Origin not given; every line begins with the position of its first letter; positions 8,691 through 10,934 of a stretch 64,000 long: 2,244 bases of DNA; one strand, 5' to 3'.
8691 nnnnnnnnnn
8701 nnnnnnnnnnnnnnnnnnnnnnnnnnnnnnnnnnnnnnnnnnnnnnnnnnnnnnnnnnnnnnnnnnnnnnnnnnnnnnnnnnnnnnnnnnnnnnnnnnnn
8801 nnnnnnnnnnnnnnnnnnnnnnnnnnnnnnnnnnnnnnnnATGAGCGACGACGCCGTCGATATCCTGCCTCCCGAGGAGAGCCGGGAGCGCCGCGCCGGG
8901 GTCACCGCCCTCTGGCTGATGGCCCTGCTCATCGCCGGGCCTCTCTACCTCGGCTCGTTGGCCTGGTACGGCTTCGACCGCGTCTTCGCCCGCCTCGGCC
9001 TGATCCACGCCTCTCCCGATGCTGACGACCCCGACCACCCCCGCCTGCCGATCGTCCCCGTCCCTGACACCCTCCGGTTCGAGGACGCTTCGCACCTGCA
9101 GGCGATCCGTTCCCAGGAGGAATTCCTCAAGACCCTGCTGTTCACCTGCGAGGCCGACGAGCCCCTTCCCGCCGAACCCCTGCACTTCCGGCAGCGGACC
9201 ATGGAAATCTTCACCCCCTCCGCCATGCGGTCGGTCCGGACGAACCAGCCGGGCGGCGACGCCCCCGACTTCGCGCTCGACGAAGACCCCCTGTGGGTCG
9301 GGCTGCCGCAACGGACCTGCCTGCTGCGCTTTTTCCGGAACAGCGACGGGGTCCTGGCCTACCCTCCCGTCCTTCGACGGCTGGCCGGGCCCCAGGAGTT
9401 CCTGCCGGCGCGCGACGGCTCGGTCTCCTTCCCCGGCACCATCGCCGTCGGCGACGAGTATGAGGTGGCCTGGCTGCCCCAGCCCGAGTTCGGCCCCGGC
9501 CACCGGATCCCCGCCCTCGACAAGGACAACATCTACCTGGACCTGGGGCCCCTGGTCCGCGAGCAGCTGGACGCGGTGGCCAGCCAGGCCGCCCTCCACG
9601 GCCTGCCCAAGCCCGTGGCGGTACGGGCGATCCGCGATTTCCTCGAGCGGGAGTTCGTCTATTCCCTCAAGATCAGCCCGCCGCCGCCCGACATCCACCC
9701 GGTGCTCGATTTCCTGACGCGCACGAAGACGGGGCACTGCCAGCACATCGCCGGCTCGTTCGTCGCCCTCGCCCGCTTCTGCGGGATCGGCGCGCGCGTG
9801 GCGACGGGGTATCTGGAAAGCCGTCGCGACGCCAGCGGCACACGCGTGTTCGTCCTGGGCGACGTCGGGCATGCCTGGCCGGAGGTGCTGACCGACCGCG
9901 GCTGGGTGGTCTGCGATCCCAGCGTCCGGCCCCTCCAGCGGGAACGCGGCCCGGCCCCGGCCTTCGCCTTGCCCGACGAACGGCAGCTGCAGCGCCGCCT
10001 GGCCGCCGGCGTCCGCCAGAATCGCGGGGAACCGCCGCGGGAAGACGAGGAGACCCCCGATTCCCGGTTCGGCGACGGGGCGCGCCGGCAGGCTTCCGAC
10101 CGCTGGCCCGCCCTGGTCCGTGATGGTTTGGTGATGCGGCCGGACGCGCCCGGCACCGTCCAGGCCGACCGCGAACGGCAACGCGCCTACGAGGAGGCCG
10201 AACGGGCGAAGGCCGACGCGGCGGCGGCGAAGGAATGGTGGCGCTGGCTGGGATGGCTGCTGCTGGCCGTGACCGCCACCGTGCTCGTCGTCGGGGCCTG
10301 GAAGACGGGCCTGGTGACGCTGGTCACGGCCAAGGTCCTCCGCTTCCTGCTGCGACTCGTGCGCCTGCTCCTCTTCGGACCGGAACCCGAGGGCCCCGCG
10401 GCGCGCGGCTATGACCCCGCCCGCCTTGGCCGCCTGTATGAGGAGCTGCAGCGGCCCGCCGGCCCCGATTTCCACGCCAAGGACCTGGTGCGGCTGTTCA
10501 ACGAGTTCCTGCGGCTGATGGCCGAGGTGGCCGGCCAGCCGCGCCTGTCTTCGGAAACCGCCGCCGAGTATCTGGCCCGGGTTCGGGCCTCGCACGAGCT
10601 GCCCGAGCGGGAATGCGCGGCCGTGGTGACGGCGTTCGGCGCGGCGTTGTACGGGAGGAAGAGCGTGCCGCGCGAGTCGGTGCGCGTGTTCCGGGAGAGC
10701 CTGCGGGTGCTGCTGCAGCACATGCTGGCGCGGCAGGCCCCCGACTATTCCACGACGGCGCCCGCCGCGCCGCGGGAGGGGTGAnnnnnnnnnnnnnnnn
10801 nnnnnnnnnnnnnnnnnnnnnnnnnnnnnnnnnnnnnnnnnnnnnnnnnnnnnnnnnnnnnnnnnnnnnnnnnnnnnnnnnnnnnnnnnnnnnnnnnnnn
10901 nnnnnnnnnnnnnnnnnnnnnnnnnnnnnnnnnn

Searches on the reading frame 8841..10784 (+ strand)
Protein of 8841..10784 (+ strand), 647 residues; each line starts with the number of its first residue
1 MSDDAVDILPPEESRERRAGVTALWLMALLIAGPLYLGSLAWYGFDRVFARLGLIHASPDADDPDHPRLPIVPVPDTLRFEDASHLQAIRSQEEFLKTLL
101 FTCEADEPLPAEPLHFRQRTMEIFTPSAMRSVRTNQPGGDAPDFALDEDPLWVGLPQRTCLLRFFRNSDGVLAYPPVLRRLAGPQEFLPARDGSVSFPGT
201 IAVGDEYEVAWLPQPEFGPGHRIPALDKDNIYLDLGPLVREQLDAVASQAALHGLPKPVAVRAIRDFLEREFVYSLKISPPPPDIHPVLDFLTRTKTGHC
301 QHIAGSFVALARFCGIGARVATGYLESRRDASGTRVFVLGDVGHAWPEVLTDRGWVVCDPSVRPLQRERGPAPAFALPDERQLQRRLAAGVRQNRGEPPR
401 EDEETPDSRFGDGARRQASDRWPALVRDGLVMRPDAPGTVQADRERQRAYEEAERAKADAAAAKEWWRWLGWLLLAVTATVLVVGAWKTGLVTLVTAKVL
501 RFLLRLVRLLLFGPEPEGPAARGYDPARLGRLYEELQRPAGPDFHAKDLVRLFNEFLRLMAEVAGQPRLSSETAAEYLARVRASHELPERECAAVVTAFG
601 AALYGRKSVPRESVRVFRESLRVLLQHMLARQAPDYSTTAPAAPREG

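Call 47: search_protein_families(library=pfam, proteins=[window:8841-10784:+])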
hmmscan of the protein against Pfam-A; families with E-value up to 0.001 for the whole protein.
window:8841-10784:+ (647 aa): 2 families
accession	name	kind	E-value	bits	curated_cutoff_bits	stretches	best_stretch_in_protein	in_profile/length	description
PF01841.26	Transglut_core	-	6.7e-19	68.6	23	1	260-360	17-108/108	Transglutaminase-like superfamily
PF13559.11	DUF4129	-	1.5e-09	38.3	24.8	1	553-622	2-69/69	Domain of unknown function (DUF4129)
